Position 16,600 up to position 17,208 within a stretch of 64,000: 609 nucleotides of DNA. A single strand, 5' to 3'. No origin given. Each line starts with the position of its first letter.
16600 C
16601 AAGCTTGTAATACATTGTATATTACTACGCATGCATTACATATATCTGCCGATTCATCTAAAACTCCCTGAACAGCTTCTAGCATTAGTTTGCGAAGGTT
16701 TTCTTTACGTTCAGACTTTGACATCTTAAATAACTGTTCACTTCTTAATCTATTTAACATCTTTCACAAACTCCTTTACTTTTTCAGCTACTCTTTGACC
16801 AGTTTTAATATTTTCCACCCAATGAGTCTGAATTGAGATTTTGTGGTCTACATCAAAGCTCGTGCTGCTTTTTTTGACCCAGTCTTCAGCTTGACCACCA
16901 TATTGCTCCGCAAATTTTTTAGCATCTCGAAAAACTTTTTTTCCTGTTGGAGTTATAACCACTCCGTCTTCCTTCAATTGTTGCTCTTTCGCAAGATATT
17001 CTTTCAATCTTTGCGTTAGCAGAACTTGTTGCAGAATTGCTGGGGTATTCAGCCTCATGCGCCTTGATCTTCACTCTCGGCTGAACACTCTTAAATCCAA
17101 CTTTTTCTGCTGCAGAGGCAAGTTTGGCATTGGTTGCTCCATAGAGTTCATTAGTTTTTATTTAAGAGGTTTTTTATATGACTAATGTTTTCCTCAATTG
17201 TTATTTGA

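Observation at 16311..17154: Orphan toxin-CT/immunity cassette with a ~60-nt recombination handle and a frame offset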

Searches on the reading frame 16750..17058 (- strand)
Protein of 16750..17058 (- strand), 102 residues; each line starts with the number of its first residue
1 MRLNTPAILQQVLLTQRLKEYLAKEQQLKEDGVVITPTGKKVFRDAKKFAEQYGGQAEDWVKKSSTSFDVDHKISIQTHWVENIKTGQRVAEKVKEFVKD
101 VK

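Call 5: search_protein_families(library=pfam, proteins=[window:16750-17058:-], max_evalue=0.1)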
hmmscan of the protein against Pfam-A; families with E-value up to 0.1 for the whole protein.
window:16750-17058:- (102 aa): 2 families
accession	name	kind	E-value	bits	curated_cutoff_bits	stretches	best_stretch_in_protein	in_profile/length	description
PF12732.12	YtxH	-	0.0052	17.6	37.5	1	38-102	22-67/71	YtxH-like protein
PF25213.1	HVO_A0261_N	-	0.058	13.7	35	0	84-101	64-81/86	HVO_A0261 N-terminal domain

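Call 9: find_homologous_proteins(query=window:16750-17058:-, max_evalue=0.01)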
Query window:16750-17058:- (102 aa): 5 proteins with E <= 0.01 among 8 candidates.
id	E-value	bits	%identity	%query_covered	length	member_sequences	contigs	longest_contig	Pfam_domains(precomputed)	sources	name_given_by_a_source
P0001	2.2e-59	215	100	100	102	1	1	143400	-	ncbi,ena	-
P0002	7.9e-32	127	89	69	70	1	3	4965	-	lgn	-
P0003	1.9e-15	74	54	75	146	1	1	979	-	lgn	-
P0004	4.1e-13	67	44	87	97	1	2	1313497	-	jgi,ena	-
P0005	4.0e-12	64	53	67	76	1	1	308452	-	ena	-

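Call 10: search_protein_families(library=ncbifam, proteins=[window:16750-17058:-], max_evalue=0.1)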
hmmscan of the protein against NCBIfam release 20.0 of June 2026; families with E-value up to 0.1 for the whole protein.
window:16750-17058:- (102 aa): 1 family
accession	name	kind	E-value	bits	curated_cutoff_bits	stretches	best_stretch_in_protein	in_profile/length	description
NF009959.0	PRK13426.1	equivalog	0.081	12.5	394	1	14-63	99-144/291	F0F1 ATP synthase subunit gamma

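Call 12: find_encoding_contigs(protein=P0004, flank=10000, max_places=4)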
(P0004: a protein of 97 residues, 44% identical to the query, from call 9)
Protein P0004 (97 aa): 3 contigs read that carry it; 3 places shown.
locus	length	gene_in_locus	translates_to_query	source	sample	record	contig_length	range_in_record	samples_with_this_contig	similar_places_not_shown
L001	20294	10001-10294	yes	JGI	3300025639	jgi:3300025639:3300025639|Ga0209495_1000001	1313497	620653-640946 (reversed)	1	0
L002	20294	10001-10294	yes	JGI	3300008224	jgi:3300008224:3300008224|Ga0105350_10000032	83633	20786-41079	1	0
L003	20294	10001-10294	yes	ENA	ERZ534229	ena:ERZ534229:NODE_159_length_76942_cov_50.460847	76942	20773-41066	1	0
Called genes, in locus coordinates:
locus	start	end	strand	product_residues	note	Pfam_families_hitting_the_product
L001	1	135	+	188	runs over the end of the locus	PF22769:DCD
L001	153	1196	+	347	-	PF24814:WD40_Prp19, PF25175:Beta-prop_WDR5, PF25172:Beta-prop_WDR3_2nd, PF25174:Beta-prop_THOC3, PF25391:WD40_Gbeta, PF25173:Beta-prop_WDR3_1st, PF24807:WD40_CDC20-Fz, PF25174:Beta-prop_THOC3, +26 more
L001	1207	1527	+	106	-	-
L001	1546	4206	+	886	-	PF17900:Peptidase_M1_N, PF01433:Peptidase_M1, PF11940:DUF3458, PF17432:DUF3458_C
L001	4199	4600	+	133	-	PF01230:HIT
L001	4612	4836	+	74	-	PF11197:DUF2835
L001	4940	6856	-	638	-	PF01436:NHL (faint), PF22807:TrAA12 (weak), PF23500:DUF7133, PF07995:GSDH, PF22807:TrAA12, PF08450:SGL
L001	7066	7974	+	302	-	PF00165:HTH_AraC (faint), PF06719:AraC_N, PF12833:HTH_18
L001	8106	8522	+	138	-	PF05903:Peptidase_C97 (faint)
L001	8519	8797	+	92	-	-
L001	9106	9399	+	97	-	-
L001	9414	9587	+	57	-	-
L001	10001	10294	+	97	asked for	-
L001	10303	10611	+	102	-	-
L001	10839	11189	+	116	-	-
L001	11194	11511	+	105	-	-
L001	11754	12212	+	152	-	-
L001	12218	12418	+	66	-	-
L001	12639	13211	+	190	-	PF24691:TreTu_C (weak)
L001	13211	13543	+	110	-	-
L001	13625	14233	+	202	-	-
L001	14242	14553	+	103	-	-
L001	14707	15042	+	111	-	-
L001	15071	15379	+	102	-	-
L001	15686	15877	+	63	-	-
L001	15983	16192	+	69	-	-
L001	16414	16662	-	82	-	PF00542:Ribosomal_L12 (faint)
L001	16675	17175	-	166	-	PF06271:RDD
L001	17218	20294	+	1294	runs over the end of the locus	PF18076:FGAR-AT_N, PF18072:FGAR-AT_linker, PF02769:AIRS_C, PF22689:FGAR-AT_PurM_N-like, PF02769:AIRS_C, PF13507:GATase_5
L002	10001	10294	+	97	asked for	-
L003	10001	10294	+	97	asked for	-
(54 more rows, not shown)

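Call 13: find_encoding_contigs(protein=P0005, flank=10000, max_places=4)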
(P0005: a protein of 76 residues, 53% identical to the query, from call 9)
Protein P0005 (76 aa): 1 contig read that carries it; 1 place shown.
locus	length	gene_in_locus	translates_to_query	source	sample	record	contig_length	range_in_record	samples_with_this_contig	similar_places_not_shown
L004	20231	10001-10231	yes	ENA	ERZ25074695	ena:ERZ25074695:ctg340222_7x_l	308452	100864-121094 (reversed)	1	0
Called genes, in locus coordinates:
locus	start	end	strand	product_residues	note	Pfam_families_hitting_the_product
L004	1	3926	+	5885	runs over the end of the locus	PF00353:HemolysinCabind (weak), PF13403:Hint_2 (faint), PF07591:PT-HINT (weak)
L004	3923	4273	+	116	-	PF24719:Imm33-like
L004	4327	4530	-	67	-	-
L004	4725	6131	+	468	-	-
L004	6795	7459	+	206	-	-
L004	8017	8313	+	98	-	PF00364:Biotin_lipoyl (weak)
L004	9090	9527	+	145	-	-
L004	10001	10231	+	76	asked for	-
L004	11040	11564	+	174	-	-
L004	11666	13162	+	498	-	PF00665:rve, PF22483:Mu-transpos_C_2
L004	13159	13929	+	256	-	PF01695:IstB_IS21, PF13481:AAA_25 (weak), PF00308:Bac_DnaA (weak), PF00004:AAA (weak)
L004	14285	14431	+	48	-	-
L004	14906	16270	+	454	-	-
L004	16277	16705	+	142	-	-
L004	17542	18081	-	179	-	-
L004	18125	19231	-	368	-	PF15780:ASH (faint), PF22544:HYDIN_VesB_CFA65-like_Ig (faint)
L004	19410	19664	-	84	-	-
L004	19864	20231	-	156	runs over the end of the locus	-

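Call 14: find_encoding_contigs(protein=P0001, flank=3000, max_places=4)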
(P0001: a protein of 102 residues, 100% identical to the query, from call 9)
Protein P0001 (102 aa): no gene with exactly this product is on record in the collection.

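Call 15: find_encoding_contigs(protein=P0002, flank=5000, max_places=4)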
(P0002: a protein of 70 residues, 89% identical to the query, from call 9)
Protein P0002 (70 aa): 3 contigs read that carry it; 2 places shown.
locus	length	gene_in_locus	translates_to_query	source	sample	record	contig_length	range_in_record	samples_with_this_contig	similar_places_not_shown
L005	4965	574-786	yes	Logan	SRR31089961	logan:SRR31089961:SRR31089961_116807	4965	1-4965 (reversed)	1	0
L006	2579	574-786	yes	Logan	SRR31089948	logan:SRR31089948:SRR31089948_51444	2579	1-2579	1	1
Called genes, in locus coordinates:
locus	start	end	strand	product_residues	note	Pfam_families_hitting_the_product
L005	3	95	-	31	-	?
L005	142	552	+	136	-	-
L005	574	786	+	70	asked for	-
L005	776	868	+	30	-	-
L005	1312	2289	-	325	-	-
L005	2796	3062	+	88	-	PF03389:MobA_MobL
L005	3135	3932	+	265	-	PF03389:MobA_MobL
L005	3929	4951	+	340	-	PF03029:ATP_bind_1 (faint), PF13245:AAA_19, PF13604:AAA_30, PF22232:TraI_hel_assoc_N (faint)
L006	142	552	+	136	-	-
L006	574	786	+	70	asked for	-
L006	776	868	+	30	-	-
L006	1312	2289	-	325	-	-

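Call 16: find_encoding_contigs(protein=P0003, flank=5000, max_places=4)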
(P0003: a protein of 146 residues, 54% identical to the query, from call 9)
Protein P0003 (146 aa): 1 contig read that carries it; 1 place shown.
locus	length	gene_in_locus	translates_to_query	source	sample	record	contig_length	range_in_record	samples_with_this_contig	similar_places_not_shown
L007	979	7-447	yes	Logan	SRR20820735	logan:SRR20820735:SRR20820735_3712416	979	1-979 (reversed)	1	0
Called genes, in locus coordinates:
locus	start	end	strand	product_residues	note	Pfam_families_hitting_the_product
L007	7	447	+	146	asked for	-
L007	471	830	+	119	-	-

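Call 26: search_protein_families(library=pfam, alignment_id=A3, max_evalue=1)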
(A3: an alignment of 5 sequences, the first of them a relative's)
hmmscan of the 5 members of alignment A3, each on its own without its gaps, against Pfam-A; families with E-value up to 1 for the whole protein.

A. member 1, P0001 (102 aa): 3 families
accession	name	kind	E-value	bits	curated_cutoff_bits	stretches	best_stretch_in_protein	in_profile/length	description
PF12732.12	YtxH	-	0.0052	17.6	37.5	1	38-102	22-67/71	YtxH-like protein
PF25213.1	HVO_A0261_N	-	0.058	13.7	35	0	84-101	64-81/86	HVO_A0261 N-terminal domain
PF05511.16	ATP-synt_F6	-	0.18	12.6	27.9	1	11-60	40-87/97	Mitochondrial ATP synthase coupling factor 6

B. families by the number of members that match (of 5 scanned): 5 families
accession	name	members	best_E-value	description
PF12732.12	YtxH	2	0.0052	YtxH-like protein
PF09051.15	SNN_cytoplasm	1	0.048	Stannin cytoplasmic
PF25213.1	HVO_A0261_N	1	0.058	HVO_A0261 N-terminal domain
PF14747.11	DUF4473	1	0.17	Domain of unknown function (DUF4473)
PF05511.16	ATP-synt_F6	1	0.18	Mitochondrial ATP synthase coupling factor 6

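Call 43: search_protein_representatives(alignment_id=A3)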
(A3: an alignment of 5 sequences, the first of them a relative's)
Query: 5 sequences, 102 profile positions. Proteins with E-value up to 0.001 (for the whole library): 900; up to 1e-10: 550; up to 1e-30: 30. The best 150 are listed.
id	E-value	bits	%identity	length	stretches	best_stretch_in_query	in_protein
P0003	3.0e-43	162.1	-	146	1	3-97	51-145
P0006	2.6e-35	136.6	-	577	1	9-98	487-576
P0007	1.3e-34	134.3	-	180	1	11-98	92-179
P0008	2.4e-34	133.4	-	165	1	10-95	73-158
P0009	3.0e-34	133.2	-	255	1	7-98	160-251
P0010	8.2e-34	131.8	-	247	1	11-98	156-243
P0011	8.8e-34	131.7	-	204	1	7-98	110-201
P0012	1.3e-33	131.1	-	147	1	9-98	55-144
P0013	2.2e-33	130.4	-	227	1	11-98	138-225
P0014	2.5e-33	130.2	-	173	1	10-97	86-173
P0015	5.2e-33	129.2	-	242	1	10-98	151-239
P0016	5.2e-33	129.2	-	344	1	8-99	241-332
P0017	8.1e-33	128.6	-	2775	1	10-99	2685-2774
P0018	1.6e-32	127.6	-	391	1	10-98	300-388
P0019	4.4e-32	126.2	-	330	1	12-98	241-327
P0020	4.6e-32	126.1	-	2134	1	11-98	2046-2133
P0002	4.3e-31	123.0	-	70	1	33-102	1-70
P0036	2.6e-30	120.5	-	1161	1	12-98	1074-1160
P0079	5.4e-27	109.9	-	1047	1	11-98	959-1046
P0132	1.3e-23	99.0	-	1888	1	12-95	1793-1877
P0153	1.5e-22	95.6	-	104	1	13-98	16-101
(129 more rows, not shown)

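Call 44: search_protein_families(library=pfam, proteins=[P0017, P0020, P0036, P0079, P0132], max_evalue=0.0001)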
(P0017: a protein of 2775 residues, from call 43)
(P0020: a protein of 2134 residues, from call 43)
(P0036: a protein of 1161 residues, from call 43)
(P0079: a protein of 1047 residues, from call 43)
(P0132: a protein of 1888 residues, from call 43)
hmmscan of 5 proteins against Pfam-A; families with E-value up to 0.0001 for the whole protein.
P0017 (2775 aa): 2 families
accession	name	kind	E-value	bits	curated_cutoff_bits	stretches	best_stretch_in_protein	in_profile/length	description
PF05860.19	TPS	-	1.3e-47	163.3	33.5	1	19-267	1-238/252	TPS secretion domain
PF13332.12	Fil_haemagg_2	-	3.5e-24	86.3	22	1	1976-2140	3-168/170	Hemagglutinin repeat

P0020 (2134 aa): 2 families
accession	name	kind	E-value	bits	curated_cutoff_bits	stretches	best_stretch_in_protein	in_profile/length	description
PF05593.20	RHS_repeat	-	1.4e-79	261.6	22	11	955-992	1-38/38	RHS Repeat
PF07691.17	PA14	-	7.3e-14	52.2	24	1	1642-1749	18-136/147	PA14 domain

P0036 (1161 aa): 1 family
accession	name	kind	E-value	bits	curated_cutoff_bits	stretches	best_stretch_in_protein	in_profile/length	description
PF05593.20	RHS_repeat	-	5.5e-25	87.6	22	2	316-351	2-37/38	RHS Repeat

P0079 (1047 aa): 1 family
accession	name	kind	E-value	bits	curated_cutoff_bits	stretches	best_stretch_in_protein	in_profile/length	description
PF05593.20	RHS_repeat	-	1.2e-17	64.2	22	0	284-317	1-32/38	RHS Repeat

P0132 (1888 aa): 1 family
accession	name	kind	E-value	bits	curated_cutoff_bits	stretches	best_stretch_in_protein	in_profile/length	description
PF04830.18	DUF637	-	4.1e-17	62.9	26.6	1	1454-1608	1-166/168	Possible hemagglutinin (DUF637)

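Call 45: predict_structure(alignment_id=A3)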
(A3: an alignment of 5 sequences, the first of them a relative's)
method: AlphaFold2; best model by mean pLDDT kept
length: 102 residues; sequences in the alignment: 5
mean_pLDDT: 70.3   pTM: 0.51
mean pLDDT of the five models: 70.3, 67.9, 67.2, 59.6, 59.0
residues with pLDDT >= 90: 2; 70-90: 57; 50-70: 34; < 50: 9
segments of 3 or more residues with pLDDT < 50: 1-4, 25-29
pLDDT, mean of each block of 10 residues (from residue 1): 48 58 50 60 82 87 79 79 85 77 54
secondary structure, 60 per line:
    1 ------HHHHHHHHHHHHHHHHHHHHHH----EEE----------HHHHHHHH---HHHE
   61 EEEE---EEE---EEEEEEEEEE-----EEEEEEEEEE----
elements in order: H7-28 E33-35 H46-53 E60-64 E68-70 E74-83 E89-98

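Call 48: find_encoding_contigs(protein=P0132, flank=8000, max_places=4)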
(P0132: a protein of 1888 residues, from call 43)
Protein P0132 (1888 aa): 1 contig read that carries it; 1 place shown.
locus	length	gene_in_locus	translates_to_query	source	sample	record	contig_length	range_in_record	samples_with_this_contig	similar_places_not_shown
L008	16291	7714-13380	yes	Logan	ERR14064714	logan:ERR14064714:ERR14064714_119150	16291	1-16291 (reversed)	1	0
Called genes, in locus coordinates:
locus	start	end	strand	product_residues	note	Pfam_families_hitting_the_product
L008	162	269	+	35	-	PF12784:PDDEXK_2 (weak)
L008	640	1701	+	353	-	-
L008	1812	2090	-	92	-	PF20605:Antitox_RHH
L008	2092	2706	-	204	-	PF00448:SRP54 (weak), PF01656:CbiA, PF02374:ArsA_ATPase (weak), PF07015:VirC1 (weak), PF09140:MipZ (weak), PF13614:AAA_31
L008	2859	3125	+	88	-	-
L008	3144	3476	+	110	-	-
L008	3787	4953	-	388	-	PF13784:Fic_N, PF02661:Fic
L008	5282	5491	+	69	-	-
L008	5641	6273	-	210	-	PF00239:Resolvase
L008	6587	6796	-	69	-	-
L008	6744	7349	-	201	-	PF02661:Fic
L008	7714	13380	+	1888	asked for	PF04830:DUF637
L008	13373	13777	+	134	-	-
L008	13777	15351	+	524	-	PF04830:DUF637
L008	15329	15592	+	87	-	-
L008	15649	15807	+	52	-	-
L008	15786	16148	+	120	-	PF14567:SUKH_5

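Call 65: predict_structure(alignment_id=A5)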
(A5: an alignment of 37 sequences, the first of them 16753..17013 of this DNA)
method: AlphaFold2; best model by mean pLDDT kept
length: 87 residues; sequences in the alignment: 37
mean_pLDDT: 89.2   pTM: 0.74
mean pLDDT of the five models: 89.2, 88.6, 88.5, 84.4, 83.6
residues with pLDDT >= 90: 65; 70-90: 15; 50-70: 7; < 50: 0
segments of 3 or more residues with pLDDT < 50: none
pLDDT, mean of each block of 10 residues (from residue 1): 89 92 74 94 93 90 94 94 81
secondary structure, 60 per line:
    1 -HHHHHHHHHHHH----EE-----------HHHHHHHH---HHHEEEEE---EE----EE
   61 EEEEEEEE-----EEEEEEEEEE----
elements in order: H2-13 H31-38 E45-49 E59-68 E74-83

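Call 77: fold_search(model_id=the predicted structure, library=pdb)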
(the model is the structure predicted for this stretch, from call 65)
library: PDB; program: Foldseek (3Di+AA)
matches with E <= 10: 1028; with E <= 0.001: 0
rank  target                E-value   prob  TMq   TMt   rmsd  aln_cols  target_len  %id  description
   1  1nwe                  3.2e-02  0.96  0.31  0.11   3.1        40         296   12  Ptp1B R47C Modified at C47 with N-[4-(2-{2-[3-(2-Bromo-acetylamino)-propionylamino]-3-hydroxy-propionylamino}-ethyl)-phe (released 2003-05-06)
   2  2qep_A                3.8e-02  0.92  0.30  0.11   4.9        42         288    5  Crystal structure of the D1 domain of PTPRN2 (IA2beta) (released 2007-07-24)
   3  6kip_A                4.6e-02  0.97  0.34  0.12   4.6        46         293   11  Crystal structure of PTPRD phosphatase domain in complex with Liprin-alpha3 tandem SAM domains (released 2020-02-12)
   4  2nz6                  6.6e-02  0.85  0.29  0.11   4.8        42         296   14  Crystal structure of the PTPRJ inactivating mutant C1239S (released 2006-12-12)
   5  7gs8                  6.6e-02  0.82  0.34  0.13   5.2        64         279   11  PanDDA Analysis group deposition -- Crystal structure of PTP1B in complex with FMOPL000466a (released 2024-01-24)
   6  1lar_B                6.6e-02  0.54  0.26  0.06   5.6        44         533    9  CRYSTAL STRUCTURE OF THE TANDEM PHOSPHATASE DOMAINS OF RPTP LAR (released 2000-04-25)
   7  6zz4_B                6.6e-02  0.44  0.24  0.10   4.4        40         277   18  Crystal structure of the PTPN2 C216G mutant (released 2021-08-18)
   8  6ozh_A                7.0e-02  0.75  0.40  0.16  13.0        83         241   11  Crystal structure of Ciona intestinalis (Ci) Endonuclease V in complex with a 24mer DNA containing an inosine followed (released 2019-09-04)
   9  1lqf_A                7.0e-02  0.72  0.31  0.12   5.6        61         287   11  Structure of PTP1b in Complex with a Peptidic Bisphosphonate Inhibitor (released 2002-07-24)
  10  1lar_A                7.0e-02  0.51  0.26  0.06   5.6        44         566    9  CRYSTAL STRUCTURE OF THE TANDEM PHOSPHATASE DOMAINS OF RPTP LAR (released 2000-04-25)
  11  2qep_B                7.5e-02  0.85  0.30  0.11   4.9        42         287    5  Crystal structure of the D1 domain of PTPRN2 (IA2beta) (released 2007-07-24)
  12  3a5k                  7.9e-02  0.93  0.33  0.12   3.1        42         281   12  Crystal structure of protein-tyrosine phosphatase 1B (released 2010-08-11)
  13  3zmp_B                7.9e-02  0.82  0.29  0.11   3.1        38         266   13  Src-derived peptide inhibitor complex of PTP1B (released 2014-01-22)
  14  6ozh_C                7.9e-02  0.66  0.41  0.16  12.8        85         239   12  Crystal structure of Ciona intestinalis (Ci) Endonuclease V in complex with a 24mer DNA containing an inosine followed (released 2019-09-04)
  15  9c56                  7.9e-02  0.47  0.25  0.10   4.2        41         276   17  Crystal structure of human PTPN2 in complex with allosteric inhibitor (released 2024-09-04)
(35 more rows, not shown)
